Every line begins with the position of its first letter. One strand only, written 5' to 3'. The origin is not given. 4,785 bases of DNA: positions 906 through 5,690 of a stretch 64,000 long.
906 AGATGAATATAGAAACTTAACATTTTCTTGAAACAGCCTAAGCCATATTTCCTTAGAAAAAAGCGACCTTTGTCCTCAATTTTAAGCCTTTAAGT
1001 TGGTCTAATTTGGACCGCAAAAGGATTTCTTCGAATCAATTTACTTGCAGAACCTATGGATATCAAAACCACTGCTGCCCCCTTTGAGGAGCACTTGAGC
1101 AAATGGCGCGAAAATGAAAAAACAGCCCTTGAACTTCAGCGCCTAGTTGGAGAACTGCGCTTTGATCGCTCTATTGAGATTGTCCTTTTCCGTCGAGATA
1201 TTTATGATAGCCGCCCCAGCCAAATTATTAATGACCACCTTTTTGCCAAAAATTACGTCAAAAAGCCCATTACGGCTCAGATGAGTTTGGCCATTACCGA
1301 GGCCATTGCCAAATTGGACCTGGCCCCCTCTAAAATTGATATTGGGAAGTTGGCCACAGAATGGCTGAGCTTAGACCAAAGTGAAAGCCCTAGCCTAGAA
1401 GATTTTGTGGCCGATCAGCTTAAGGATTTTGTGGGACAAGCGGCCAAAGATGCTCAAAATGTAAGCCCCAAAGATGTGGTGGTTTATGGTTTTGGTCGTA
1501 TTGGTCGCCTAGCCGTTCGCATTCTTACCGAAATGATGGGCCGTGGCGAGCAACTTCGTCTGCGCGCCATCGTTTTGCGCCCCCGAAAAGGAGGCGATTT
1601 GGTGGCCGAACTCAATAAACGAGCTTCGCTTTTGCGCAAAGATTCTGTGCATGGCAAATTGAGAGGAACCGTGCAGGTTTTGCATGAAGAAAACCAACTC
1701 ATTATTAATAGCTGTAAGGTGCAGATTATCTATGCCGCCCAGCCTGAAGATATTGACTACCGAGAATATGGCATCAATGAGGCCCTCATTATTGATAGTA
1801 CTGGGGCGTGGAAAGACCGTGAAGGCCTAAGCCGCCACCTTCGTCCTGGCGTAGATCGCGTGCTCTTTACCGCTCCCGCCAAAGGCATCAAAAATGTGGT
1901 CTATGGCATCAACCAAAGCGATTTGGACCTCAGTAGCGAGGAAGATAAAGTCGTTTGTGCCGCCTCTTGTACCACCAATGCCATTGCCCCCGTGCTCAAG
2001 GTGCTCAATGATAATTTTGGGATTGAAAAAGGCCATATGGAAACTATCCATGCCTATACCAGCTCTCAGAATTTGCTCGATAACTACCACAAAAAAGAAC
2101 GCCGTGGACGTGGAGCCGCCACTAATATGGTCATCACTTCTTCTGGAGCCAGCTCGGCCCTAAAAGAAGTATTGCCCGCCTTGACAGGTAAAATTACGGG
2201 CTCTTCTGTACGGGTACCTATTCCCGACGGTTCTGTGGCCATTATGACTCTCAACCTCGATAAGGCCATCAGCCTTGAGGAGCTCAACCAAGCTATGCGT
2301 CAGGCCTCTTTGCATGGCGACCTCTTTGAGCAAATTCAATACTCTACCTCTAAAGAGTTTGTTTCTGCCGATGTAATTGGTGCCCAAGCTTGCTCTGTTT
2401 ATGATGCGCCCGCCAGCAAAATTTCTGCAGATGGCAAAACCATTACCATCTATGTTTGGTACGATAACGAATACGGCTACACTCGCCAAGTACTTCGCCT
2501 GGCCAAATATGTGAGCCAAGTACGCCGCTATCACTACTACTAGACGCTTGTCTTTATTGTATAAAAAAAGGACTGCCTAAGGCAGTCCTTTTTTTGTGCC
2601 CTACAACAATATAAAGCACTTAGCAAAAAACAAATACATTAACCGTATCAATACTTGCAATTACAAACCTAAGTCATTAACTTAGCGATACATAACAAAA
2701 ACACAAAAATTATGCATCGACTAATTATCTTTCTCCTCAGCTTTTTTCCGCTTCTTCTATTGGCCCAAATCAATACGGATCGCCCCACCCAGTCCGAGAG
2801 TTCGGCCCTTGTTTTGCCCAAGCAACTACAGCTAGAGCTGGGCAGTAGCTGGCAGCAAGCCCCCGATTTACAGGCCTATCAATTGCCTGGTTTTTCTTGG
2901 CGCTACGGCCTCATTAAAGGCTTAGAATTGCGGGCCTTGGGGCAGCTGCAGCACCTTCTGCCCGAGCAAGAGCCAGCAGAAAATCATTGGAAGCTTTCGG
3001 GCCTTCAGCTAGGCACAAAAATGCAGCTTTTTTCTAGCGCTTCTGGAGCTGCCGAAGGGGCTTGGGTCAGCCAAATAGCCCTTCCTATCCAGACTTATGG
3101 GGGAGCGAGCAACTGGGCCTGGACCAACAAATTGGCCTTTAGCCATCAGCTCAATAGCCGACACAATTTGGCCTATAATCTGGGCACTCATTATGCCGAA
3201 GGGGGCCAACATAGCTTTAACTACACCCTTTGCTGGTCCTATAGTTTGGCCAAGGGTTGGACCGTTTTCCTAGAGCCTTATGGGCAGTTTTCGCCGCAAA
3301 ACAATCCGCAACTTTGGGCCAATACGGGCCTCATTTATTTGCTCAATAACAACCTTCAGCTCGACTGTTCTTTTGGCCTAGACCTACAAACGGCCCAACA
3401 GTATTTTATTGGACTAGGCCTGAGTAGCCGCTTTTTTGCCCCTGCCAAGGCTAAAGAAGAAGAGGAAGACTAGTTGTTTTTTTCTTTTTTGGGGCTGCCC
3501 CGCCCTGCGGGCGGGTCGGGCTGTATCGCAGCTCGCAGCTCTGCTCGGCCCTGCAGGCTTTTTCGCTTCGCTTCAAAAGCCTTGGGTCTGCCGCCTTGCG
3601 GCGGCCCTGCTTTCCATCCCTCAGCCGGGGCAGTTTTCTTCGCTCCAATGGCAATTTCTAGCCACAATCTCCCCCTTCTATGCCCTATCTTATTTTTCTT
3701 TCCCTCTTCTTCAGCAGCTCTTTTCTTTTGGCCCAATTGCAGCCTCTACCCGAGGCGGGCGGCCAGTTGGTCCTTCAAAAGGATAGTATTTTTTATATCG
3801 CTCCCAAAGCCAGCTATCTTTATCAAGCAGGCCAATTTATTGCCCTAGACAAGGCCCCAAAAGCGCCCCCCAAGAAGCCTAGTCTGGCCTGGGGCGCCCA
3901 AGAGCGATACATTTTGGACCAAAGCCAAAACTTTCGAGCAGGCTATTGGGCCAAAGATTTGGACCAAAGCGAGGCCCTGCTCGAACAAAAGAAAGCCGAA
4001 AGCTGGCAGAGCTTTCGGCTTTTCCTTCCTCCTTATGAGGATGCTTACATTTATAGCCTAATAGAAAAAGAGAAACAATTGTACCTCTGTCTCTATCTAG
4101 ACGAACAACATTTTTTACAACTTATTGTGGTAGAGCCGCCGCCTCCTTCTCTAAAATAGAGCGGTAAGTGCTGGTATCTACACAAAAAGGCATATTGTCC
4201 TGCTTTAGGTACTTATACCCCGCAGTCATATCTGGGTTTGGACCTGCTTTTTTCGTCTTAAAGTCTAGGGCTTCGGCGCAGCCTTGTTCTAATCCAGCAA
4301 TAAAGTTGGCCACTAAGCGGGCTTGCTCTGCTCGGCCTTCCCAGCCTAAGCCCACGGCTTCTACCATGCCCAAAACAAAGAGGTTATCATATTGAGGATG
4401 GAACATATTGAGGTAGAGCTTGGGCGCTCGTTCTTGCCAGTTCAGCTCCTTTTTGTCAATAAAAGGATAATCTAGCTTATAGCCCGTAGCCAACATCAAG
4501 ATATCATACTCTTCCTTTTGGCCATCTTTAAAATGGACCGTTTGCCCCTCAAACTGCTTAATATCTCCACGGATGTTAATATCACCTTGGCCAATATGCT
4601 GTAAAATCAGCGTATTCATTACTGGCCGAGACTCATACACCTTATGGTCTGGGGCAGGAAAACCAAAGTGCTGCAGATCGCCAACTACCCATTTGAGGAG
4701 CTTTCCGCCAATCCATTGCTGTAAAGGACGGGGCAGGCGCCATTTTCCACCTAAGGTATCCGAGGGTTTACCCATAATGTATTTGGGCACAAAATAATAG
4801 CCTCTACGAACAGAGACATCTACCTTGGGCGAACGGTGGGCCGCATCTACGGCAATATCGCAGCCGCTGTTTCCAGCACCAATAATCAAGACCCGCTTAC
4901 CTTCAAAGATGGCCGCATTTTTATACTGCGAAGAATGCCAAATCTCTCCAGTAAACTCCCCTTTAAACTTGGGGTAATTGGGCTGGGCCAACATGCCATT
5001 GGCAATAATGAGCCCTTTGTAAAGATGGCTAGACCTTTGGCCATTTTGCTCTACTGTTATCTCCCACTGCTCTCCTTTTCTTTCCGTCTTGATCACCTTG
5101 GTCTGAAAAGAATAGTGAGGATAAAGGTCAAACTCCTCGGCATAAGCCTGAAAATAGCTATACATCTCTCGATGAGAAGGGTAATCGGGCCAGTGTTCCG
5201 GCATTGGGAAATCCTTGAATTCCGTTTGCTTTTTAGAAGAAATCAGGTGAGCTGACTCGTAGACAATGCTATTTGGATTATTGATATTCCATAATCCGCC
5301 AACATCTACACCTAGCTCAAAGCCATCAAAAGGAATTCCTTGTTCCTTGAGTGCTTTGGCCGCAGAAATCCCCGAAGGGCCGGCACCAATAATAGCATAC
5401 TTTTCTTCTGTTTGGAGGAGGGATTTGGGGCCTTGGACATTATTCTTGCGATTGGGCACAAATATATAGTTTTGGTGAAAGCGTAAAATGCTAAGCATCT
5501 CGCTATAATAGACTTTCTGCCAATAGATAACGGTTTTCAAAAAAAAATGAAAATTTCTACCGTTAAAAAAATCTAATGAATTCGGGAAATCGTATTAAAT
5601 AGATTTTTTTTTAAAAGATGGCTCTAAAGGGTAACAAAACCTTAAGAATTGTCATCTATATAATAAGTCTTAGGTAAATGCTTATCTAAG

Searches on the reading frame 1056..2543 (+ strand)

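Call 32: search_protein_families(library=pfam, proteins=[window:1056-2543:+])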
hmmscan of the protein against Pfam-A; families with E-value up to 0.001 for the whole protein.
window:1056-2543:+ (495 aa): 2 families
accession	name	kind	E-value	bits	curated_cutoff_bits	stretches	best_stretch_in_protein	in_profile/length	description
PF02800.25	Gp_dh_C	-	5.8e-43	146.6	24.4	1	310-469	1-158/158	Glyceraldehyde 3-phosphate dehydrogenase, C-terminal domain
PF00044.30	Gp_dh_N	-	1.8e-19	70.3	31.7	1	140-254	2-100/101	Glyceraldehyde 3-phosphate dehydrogenase, NAD binding domain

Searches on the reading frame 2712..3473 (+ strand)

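Call 32: search_protein_families(library=pfam, proteins=[window:2712-3473:+])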
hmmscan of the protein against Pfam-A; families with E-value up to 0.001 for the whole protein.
window:2712-3473:+ (253 aa): 1 family
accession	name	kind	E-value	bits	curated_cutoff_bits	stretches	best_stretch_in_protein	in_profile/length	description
PF13557.12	Phenol_MetA_deg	-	1.8e-11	45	22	1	22-241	1-242/242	Putative MetA-pathway of phenol degradation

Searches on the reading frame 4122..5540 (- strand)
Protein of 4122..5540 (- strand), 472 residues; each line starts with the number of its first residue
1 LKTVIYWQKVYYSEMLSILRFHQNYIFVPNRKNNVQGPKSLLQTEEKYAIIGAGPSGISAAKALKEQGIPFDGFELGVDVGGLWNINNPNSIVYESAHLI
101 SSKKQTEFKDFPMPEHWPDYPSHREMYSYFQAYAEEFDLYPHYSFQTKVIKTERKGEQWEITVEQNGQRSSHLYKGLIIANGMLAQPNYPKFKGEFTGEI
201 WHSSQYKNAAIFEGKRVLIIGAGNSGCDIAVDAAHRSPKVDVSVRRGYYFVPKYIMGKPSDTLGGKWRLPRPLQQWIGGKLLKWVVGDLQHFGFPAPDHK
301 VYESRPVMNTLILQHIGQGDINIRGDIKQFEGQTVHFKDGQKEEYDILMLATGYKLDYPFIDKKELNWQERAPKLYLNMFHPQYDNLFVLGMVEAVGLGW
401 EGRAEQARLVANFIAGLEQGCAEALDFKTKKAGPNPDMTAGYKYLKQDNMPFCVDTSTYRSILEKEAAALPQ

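Call 32: search_protein_families(library=pfam, proteins=[window:4122-5540:-])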
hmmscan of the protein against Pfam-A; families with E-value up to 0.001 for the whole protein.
window:4122-5540:- (472 aa): 8 families
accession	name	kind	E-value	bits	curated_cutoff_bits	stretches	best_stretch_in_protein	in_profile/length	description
PF00743.25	FMO-like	-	2e-64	218.4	22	1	47-419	3-397/532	Flavin-binding monooxygenase-like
PF13738.12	Pyr_redox_3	-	1.7e-28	100.2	30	2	50-246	2-196/305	Pyridine nucleotide-disulphide oxidoreductase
PF07992.20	Pyr_redox_2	-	7.9e-15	55.5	26.1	1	47-240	2-168/291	Pyridine nucleotide-disulphide oxidoreductase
PF13434.12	Lys_Orn_oxgnase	-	1.1e-13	51.5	21.3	1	119-244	90-218/339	L-lysine 6-monooxygenase/L-ornithine 5-monooxygenase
PF13450.12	NAD_binding_8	-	1.9e-06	28.5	21.9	1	50-95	1-46/68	NAD(P)-binding Rossmann-like domain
PF00070.33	Pyr_redox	-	0.00014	22.8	22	0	216-247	1-32/82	Pyridine nucleotide-disulphide oxidoreductase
PF13454.12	NAD_binding_9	-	0.00038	20.9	21.8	0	49-67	1-19/155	FAD-NAD(P)-binding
PF01266.30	DAO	-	0.00049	20.2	27.9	0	216-242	1-27/353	FAD dependent oxidoreductase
